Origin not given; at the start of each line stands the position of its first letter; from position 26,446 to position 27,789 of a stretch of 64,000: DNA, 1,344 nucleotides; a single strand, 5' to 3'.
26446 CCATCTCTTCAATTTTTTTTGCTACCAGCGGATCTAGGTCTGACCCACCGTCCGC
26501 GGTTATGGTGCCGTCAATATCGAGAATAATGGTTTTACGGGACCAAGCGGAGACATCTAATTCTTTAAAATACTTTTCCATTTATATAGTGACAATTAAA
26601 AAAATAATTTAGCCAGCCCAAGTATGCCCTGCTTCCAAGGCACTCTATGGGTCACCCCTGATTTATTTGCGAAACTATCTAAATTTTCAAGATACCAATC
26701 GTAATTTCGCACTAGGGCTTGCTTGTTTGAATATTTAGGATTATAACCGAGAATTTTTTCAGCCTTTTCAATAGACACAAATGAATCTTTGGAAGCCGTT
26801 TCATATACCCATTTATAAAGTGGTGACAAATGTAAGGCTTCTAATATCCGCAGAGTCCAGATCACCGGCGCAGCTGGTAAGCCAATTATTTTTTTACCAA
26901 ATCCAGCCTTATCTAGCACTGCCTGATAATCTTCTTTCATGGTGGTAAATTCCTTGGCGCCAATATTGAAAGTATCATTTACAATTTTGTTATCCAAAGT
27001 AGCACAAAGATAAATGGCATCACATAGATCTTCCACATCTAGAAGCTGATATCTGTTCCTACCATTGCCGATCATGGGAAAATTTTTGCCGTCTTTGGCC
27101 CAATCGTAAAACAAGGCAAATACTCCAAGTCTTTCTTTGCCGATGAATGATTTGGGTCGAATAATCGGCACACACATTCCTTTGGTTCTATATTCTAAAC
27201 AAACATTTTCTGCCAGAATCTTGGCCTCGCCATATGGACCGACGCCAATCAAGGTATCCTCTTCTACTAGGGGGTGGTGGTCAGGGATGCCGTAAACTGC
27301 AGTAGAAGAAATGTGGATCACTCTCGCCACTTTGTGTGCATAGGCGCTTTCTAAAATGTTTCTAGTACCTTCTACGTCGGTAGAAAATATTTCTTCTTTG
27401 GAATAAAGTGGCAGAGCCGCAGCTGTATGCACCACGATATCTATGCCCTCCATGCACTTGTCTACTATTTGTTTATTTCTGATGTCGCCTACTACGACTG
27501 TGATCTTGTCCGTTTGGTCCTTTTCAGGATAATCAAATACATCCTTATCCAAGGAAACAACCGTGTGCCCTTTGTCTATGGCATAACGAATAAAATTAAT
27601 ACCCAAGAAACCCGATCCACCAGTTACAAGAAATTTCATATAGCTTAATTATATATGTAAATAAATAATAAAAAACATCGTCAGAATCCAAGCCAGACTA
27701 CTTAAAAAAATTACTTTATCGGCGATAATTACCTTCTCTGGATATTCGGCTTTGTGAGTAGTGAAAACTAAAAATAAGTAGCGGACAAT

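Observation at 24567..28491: UbiA-family prenyl-phosphate glycosyltransferase / SDR epimerase / HAD phosphatase / 4-TM flippase-like cluster: a DPA-like lipid-linked pentose donor pathway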

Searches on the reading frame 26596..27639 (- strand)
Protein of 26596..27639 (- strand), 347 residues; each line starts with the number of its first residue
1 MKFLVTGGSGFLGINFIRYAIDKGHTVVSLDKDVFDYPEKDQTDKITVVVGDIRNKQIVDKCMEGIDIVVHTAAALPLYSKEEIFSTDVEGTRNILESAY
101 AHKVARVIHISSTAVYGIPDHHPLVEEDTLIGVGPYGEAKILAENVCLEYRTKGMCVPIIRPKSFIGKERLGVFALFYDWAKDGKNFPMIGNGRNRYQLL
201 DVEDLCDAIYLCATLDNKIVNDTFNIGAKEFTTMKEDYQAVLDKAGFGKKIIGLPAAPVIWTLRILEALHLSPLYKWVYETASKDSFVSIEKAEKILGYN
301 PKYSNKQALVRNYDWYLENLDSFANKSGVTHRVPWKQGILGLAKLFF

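Call 3: search_protein_families(library=pfam, proteins=[window:26596-27639:-], max_evalue=0.01)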
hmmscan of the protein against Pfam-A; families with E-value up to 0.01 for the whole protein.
window:26596-27639:- (347 aa): 8 families
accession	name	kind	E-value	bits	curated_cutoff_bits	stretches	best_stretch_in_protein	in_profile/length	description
PF01370.27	Epimerase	-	1.2e-39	136.6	20.9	1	4-227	2-240/240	NAD dependent epimerase/dehydratase family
PF16363.11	GDP_Man_Dehyd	-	3.5e-24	86.3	27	1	4-307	1-327/332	GDP-mannose 4,6 dehydratase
PF01073.25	3Beta_HSD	-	8.1e-22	78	22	1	4-213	1-229/280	3-beta hydroxysteroid dehydrogenase/isomerase family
PF13460.12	NAD_binding_10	-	1.3e-13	51.6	27.2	1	7-168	1-149/184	NAD(P)H-binding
PF07993.18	NAD_binding_4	-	4.3e-13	49.5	20.1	1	32-173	49-215/258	Male sterility protein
PF02719.21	Polysacc_synt_2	-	1.8e-10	40.9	20.2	1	4-112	2-128/293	Polysaccharide biosynthesis protein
PF04321.23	RmlD_sub_bind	-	3e-10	40.1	27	1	1-153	1-142/287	RmlD substrate binding domain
PF05368.20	NmrA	-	1.4e-05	25.3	27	1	3-109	5-104/298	NmrA-like family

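Call 4: search_protein_families(library=ncbifam, proteins=[window:26596-27639:-], max_evalue=0.01)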
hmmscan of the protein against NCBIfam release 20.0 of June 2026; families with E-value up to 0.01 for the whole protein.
window:26596-27639:- (347 aa): 31 families (the best 25 are shown)
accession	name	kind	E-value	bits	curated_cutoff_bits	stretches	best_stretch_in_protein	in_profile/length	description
TIGR03466.1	HpnA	hypoth_equivalog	8.3e-31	107.1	367.65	1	1-168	1-173/327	hopanoid-associated sugar epimerase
TIGR01181.1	dTDP_gluc_dehyt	equivalog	5.9e-28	97.9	365.1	1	2-321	1-316/321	dTDP-glucose 4,6-dehydratase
TIGR04180.1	EDH_00030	hypoth_equivalog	2.1e-25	89.4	475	1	4-237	2-248/297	NAD-dependent 4,6-dehydratase LegB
NF042422.1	oxyalk_red_OleD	equivalog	6.5e-24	84.9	580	1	1-313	1-325/329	2-alkyl-3-oxoalkanoate reductase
TIGR01179.1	galE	equivalog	4.6e-19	68.4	262.3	1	3-153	2-162/332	UDP-glucose 4-epimerase GalE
NF042423.1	oxyalk_red_Shew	equivalog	1.5e-17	63.7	580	1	2-184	10-193/331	2-alkyl-3-oxoalkanoate reductase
TIGR01746.1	Thioester-redct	subfamily_domain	1.4e-15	57.5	213.35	1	4-174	3-204/371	thioester reductase domain-containing protein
NF052578.1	StrlDmthSdmBMthl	equivalog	6e-15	55.8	600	1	1-167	1-171/328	sterol demethylase protein SdmB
NF043036.1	ErythonDh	equivalog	1.5e-13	50.6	325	1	1-155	1-168/321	D-erythronate dehydrogenase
NF007956.0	PRK10675.1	subfamily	5.5e-13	48.8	394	1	1-147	1-160/338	UDP-glucose 4-epimerase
TIGR03589.1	PseB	equivalog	1.5e-12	47.2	407.75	1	3-112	7-125/324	UDP-N-acetylglucosamine 4,6-dehydratase (inverting)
TIGR02622.1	CDP_4_6_dhtase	equivalog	2.8e-12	46.5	278.45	1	2-181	6-198/352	CDP-glucose 4,6-dehydratase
NF041293.1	G6PDh_Azf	equivalog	1e-11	44.8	400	1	3-115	5-118/252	NAD-dependent glucose-6-phosphate dehydrogenase Azf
NF005539.0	PRK07201.1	equivalog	1.2e-11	44.1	549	1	1-172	1-184/657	SDR family oxidoreductase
TIGR02197.1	heptose_epim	equivalog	9.7e-11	41.4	274.6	1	4-148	2-150/316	ADP-glyceromanno-heptose 6-epimerase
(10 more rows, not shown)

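Call 6: search_solved_structures(query=window:26596-27639:-, max_evalue=0.001)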
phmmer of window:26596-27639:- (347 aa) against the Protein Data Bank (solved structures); distinct sequences matched with E-value up to 0.001: 110 (the best 60 are shown).
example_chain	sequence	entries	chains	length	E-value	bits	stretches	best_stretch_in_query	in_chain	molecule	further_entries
1r6d_A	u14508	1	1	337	4.4e-21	78.7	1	1-245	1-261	TDP-glucose-4,6-dehydratase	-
2hun_A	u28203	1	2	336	5.2e-21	78.5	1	1-255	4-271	336aa long hypothetical dTDP-glucose 4,6-dehydratase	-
1r66_A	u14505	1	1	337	6.1e-21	78.3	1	1-245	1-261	TDP-glucose-4,6-dehydratase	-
8rdg_A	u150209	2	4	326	3.8e-17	65.8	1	1-244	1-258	SDR family NAD(P)-dependent oxidoreductase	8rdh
8rdi_A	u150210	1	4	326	1.3e-16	64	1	1-244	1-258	SDR family NAD(P)-dependent oxidoreductase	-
6vlo_A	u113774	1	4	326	1.8e-16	63.6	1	3-247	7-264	Putative dTDP-D-glucose 4,6-dehydratase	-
6bi4_A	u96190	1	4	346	2e-16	63.4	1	1-251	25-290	dTDP-glucose 4,6-dehydratase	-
6bwl_A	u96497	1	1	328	1.9e-15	60.2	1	1-218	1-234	Pal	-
8wxk_A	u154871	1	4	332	2.1e-15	60.1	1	3-150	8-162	UDP-glucose 4-epimerase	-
8shh_A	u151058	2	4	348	1e-14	57.8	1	4-246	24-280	dTDP-glucose 4,6-dehydratase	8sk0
6jkg_A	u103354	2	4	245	1.7e-14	57.1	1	4-214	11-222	Sterol-4-alpha-carboxylate 3-dehydrogenase, decarboxylating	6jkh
6wjb_A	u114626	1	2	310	3.1e-14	56.2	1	2-237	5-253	NAD-dependent epimerase/dehydratase family protein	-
8vr2_A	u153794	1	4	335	5.9e-14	55.3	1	2-235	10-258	NAD-dependent epimerase/dehydratase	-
6zl6_A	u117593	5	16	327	8.9e-14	54.7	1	1-244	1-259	Epimerase domain-containing protein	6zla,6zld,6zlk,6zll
10ke_A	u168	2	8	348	2.3e-13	53.3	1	2-318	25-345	Capsular polysaccharide biosynthesis protein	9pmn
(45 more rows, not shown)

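Call 30: search_dna_similar(query=window:26596-27639:-, collection=plasmids, mode=protein, max_rows=25, max_evalue=1e-10)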
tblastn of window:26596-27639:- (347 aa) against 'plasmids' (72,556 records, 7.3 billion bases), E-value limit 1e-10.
Records with a match: 761; places in all: 836; records where one place covers at least 80% of the query: 571.
Best place of each record, by identity: <60% 761.
By first word of the organism name: Rhizobium 122; Bacillus 112; Streptomyces 97; Sinorhizobium 91; Phaeobacter 21; Leisingera 15; Azospirillum 14; Sulfitobacter 13; Bacteroides 13; Deinococcus 10; and 119 more.
By predicted mobility (MOB-suite, as given by PLSDB): non-mobilizable 528; conjugative 134; mobilizable 99.
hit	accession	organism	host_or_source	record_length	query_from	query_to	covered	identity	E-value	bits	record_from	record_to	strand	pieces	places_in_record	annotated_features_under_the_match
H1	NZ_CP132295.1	Natronococcus sp. AD-5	cell culture,sediment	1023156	4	344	98%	54.5%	7e-111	361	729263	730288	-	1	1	record has no annotation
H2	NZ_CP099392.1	Natronococcus sp. CG52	cell culture,salt lake sediment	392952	4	344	98%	53.9%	7e-110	358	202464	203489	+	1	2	NAD(P)-dependent oxidoreductase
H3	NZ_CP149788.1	Haloterrigena sp. KLK7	cell culture,salt lake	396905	2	344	99%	52.2%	2e-106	348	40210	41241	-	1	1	NAD-dependent epimerase/dehydratase family protein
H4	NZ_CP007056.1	Halostagnicola larsenii XH-48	-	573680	4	344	98%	51.9%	1e-105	346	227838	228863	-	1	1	NAD(P)-dependent oxidoreductase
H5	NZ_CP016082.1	Streptomyces sp. SAT1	Adenophora trachelioides Maxim.,single ...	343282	2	347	100%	40.9%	8e-85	286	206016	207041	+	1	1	NAD-dependent epimerase/dehydratase family protein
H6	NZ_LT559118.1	Nonomuraea gerenzanensis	-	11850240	2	347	100%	40.7%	2e-83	283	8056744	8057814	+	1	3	none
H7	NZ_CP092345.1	Rhizobium gallicum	Phaseolus vulgaris,Cell culture,nodule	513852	4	342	98%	35.6%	2e-56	204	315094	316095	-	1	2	NAD-dependent epimerase/dehydratase family protein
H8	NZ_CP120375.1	Sinorhizobium garamanticum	Argyrolobium uniflorum,Cell culture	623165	4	342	98%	35.2%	3e-59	213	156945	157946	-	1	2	NAD-dependent epimerase/dehydratase family protein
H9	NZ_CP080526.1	Mesorhizobium sp. AR07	Oxytropis sp.,Cell culture,root nodule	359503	4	342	98%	34.1%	2e-55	202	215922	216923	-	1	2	NAD-dependent epimerase/dehydratase family protein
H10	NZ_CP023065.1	Sinorhizobium sp. CCBAU 05631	G.max,nodule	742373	4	342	98%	34.1%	9e-54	197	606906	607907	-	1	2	NAD-dependent epimerase/dehydratase family protein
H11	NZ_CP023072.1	Sinorhizobium fredii CCBAU 83666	G.max,nodule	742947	4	342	98%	34.1%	5e-53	195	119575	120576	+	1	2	NAD-dependent epimerase/dehydratase family protein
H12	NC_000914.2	Sinorhizobium fredii NGR234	-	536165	4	342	98%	33.8%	2e-53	196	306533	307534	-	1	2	NAD-dependent epimerase/dehydratase family protein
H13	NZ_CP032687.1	Rhizobium sp. CCGE531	Phaseolus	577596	4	342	98%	33.0%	3e-54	198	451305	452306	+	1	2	NAD-dependent epimerase/dehydratase family protein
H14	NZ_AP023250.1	Mesorhizobium sp. 131-2-5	Lotus japonicus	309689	4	342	98%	31.8%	1e-51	191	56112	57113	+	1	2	NAD-dependent epimerase/dehydratase family protein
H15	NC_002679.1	Mesorhizobium japonicum MAFF 303099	-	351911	4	342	98%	31.8%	1e-51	191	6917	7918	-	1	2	NAD-dependent epimerase/dehydratase family protein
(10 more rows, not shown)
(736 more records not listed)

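Call 32: get_annotated_region(hit=H13, flank=7000)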
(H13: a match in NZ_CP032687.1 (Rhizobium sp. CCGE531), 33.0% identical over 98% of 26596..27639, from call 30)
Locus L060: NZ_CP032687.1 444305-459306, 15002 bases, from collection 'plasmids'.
description: Rhizobium sp. CCGE531 plasmid pRCCGE531b, complete sequence
organism: Rhizobium sp. CCGE531 (NCBI taxid 2364271)
taxonomy: Bacteria; Pseudomonadota; Alphaproteobacteria; Hyphomicrobiales; Rhizobiaceae; Rhizobium; Rhizobium sp. CCGE531
host: -; source: Phaseolus; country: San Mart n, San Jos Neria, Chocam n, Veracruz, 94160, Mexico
typing (MOB-suite, as given by PLSDB): conjugative; relaxase MOBQ; mating-pair formation MPF_T
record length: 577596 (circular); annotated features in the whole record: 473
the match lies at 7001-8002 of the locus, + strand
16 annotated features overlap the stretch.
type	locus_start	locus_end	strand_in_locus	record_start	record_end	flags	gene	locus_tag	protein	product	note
CDS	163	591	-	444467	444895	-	-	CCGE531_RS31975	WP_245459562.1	hypothetical protein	-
CDS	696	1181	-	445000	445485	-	-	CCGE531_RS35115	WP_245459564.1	hypothetical protein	-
CDS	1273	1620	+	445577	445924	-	-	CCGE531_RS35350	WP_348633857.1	hypothetical protein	-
CDS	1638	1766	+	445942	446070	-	-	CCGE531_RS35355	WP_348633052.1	hypothetical protein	-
CDS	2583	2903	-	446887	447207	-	-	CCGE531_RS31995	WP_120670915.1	hypothetical protein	-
CDS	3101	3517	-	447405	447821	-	-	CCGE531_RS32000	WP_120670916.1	multiubiquitin domain-containing protein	-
CDS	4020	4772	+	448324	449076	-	-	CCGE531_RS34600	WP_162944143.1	hypothetical protein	-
CDS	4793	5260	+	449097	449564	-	-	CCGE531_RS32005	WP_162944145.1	hypothetical protein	-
CDS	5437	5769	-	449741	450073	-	-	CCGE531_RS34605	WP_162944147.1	hypothetical protein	-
CDS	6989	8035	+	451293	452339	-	-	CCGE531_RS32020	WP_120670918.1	NAD-dependent epimerase/dehydratase family protein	-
CDS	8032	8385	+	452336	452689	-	-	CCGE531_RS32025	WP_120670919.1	SMR family transporter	-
CDS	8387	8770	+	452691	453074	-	-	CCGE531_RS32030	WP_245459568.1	hypothetical protein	-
CDS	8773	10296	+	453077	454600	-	-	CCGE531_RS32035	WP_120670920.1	GMC family oxidoreductase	-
CDS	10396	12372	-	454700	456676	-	-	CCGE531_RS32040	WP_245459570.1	hypothetical protein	-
CDS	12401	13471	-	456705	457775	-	-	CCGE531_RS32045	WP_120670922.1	NAD(P)-dependent oxidoreductase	-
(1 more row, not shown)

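Call 33: get_annotated_region(hit=H3, flank=7000)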
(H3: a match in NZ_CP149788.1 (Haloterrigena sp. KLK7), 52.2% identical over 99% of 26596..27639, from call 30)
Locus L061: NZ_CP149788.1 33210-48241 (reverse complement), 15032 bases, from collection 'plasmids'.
description: Haloterrigena sp. KLK7 plasmid unnamed1, complete sequence
organism: Haloterrigena sp. KLK7 (NCBI taxid 3132747)
taxonomy: Archaea; Euryarchaeota; Halobacteria; Halobacteriales; Natrialbaceae; Haloterrigena; Haloterrigena sp. KLK7
host: -; source: cell culture,salt lake; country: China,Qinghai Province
typing (MOB-suite, as given by PLSDB): non-mobilizable
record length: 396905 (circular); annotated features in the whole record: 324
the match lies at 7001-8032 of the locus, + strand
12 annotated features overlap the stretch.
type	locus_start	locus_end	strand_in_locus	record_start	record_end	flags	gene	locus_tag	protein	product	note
CDS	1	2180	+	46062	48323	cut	-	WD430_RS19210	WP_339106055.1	AAA domain-containing protein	-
CDS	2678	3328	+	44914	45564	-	-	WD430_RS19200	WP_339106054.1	hypothetical protein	-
CDS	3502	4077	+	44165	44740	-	-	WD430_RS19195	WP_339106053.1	DoxX family protein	-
CDS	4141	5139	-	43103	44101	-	-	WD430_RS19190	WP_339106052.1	lysylphosphatidylglycerol synthase transmembrane domain-containing protein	-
CDS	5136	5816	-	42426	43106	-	-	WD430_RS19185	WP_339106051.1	PHP domain-containing protein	-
CDS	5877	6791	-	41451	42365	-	-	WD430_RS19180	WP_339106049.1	decaprenyl-phosphate phosphoribosyltransferase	-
CDS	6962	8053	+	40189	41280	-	-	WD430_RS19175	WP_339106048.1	NAD-dependent epimerase/dehydratase family protein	-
CDS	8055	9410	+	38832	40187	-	-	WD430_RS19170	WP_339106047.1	DolP-mannose mannosyltransferase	GO:0035269 - protein O-linked mannosylation [Evidence IEA]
CDS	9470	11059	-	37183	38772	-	-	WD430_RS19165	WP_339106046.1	glycosyltransferase family 39 protein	-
CDS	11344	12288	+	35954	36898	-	-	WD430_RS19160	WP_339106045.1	DMT family transporter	GO:0055085 - transmembrane transport [Evidence IEA]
CDS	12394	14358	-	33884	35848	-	-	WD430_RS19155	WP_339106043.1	ATP-binding protein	-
CDS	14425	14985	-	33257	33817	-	-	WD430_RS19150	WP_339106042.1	hypothetical protein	-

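Call 34: get_annotated_region(hit=H5, flank=7000)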
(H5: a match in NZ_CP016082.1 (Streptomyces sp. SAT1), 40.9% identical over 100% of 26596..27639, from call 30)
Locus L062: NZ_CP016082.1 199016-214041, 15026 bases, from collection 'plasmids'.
description: Streptomyces sp. SAT1 plasmid unnamed2, complete sequence
organism: Streptomyces sp. SAT1 (NCBI taxid 1849967)
taxonomy: Bacteria; Actinomycetota; Actinomycetes; Kitasatosporales; Streptomycetaceae; Streptomyces; Streptomyces sp. SAT1
host: -; source: Adenophora trachelioides Maxim.,single colony; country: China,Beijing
typing (MOB-suite, as given by PLSDB): non-mobilizable
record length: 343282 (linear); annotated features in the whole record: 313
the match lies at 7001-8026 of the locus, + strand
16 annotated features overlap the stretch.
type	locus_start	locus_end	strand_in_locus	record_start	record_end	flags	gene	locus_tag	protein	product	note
CDS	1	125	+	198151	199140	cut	-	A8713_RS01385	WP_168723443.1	alpha/beta hydrolase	-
CDS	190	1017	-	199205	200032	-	-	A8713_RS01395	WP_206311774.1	DUF1206 domain-containing protein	-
CDS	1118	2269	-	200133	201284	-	-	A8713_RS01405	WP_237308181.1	ADP-ribosylglycohydrolase family protein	-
CDS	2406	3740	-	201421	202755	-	-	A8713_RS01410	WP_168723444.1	aspartate aminotransferase family protein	-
CDS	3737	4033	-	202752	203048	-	-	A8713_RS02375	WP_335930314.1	DUF6309 family protein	-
CDS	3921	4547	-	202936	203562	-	-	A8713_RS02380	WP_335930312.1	DUF6309 family protein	-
CDS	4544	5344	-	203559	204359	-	-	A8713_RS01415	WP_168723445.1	phytanoyl-CoA dioxygenase family protein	-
CDS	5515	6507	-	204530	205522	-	-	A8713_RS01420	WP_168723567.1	aldo/keto reductase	-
CDS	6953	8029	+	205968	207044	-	-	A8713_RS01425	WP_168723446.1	NAD-dependent epimerase/dehydratase family protein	-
CDS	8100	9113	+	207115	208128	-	-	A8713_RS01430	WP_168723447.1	UbiA prenyltransferase family protein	-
CDS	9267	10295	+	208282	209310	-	-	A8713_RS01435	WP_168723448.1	glycosyltransferase family 2 protein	-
CDS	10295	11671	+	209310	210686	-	-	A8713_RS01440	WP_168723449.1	endonuclease/exonuclease/phosphatase family protein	-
CDS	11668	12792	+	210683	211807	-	-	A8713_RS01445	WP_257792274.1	glycosyltransferase family 2 protein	-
CDS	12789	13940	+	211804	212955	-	-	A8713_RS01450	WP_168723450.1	lysylphosphatidylglycerol synthase domain-containing protein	-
CDS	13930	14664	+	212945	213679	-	-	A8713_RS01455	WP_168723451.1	polysaccharide deacetylase family protein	-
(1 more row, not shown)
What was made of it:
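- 26596..27639 (-): Extended SDR, NAD-dependent, GalE-like catalytic set; proposed epimerase of the lipid-linked ribofuranose. It lies next to a DPPRS gene in haloarchaea and Streptomyces (calls 33, 34).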

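Call 43: search_dna_similar(query=window:26596-27639:-, collection=phages, mode=protein, max_rows=15, max_evalue=0.00001)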
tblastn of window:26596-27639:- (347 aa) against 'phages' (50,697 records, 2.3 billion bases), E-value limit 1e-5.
Records with a match: 234; places in all: 242; records where one place covers at least 80% of the query: 140.
Best place of each record, by identity: <60% 234.
By first word of the organism name: Escherichia 88; Synechococcus 53; Bacteriophage 26; Listeria 10; Acinetobacter 6; Marine 6; Campylobacter 5; Enterococcus 5; uncultured 5; Flavobacterium 4; and 15 more.
By host as written in the record: - 102; Escherichia coli 25; Escherichia coli K-12 MG1655 14; Listeria monocytogenes 10; Campylobacter jejuni 5; Escherichia sp. 5; Escherichia coli K-12 4; Synechococcus sp. MW02 4; and 47 more.
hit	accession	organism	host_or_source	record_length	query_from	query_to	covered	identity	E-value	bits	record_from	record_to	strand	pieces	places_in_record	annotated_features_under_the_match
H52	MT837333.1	Bacteriophage sp.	human fecal samples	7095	1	325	94%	29.3%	7e-17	88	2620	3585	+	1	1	record has no annotation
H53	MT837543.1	Bacteriophage sp.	human fecal samples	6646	1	316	91%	29.6%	1e-36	145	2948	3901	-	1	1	record has no annotation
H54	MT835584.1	Bacteriophage sp.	human fecal samples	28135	2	319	92%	26.1%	7e-12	72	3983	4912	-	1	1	record has no annotation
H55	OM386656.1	Escherichia phage vB_EcoM_ESCO25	Escherichia coli APEC BEN3573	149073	1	326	94%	25.3%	7e-8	60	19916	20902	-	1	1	putative dTDP-glucose 4,6-dehydratase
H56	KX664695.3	Escherichia phage ESCO5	Escherichia coli BEN 5202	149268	1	326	94%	25.3%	7e-8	60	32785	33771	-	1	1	putative dTDP-glucose 4,6-dehydratase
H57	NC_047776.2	Escherichia phage ESCO5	Escherichia coli BEN 5202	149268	1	326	94%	25.3%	7e-8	60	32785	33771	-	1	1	nucleotide-sugar epimerase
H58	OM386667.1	Escherichia phage vB_EcoM_REC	Escherichia coli APEC BEN4358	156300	1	326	94%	25.3%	7e-8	60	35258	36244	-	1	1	putative dTDP-glucose 4,6-dehydratase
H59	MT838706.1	Bacteriophage sp.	human fecal samples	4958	4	321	92%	25.8%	4e-8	61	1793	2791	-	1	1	record has no annotation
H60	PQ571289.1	Escherichia phage EF1-1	Escherichia fergusonii T12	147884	1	319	92%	25.5%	7e-8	60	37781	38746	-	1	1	nucleotide-sugar epimerase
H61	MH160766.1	Escherichia phage vB_EcoM-Ro121lw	Escherichia sp. STEC O121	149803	1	326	94%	24.9%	1e-8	62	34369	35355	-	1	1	dTDP-glucose 4,6-dehydratase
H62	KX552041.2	Escherichia phage ESCO13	Escherichia coli BEN 4311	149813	1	326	94%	24.9%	6e-8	61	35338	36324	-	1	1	dTDP-glucose 4,6-dehydratase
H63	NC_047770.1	Escherichia phage ESCO13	Escherichia coli BEN 4311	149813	1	326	94%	24.9%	6e-8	61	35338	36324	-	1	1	nucleotide-sugar epimerase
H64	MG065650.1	Campylobacter phage B15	Campylobacter jejuni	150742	1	326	94%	24.9%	6e-8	61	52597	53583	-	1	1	record has no annotation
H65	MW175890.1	Dompiswa phage TSP7_1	Columba livia domestica cloacal swab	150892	1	326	94%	24.9%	6e-8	61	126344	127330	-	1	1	dTDP-glucose 4,6-dehydratase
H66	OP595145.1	Escherichia phage vB_EcoM_DE16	Escherichia coli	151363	1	326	94%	24.9%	6e-8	61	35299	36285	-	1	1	dTDP-glucose 4,6-dehydratase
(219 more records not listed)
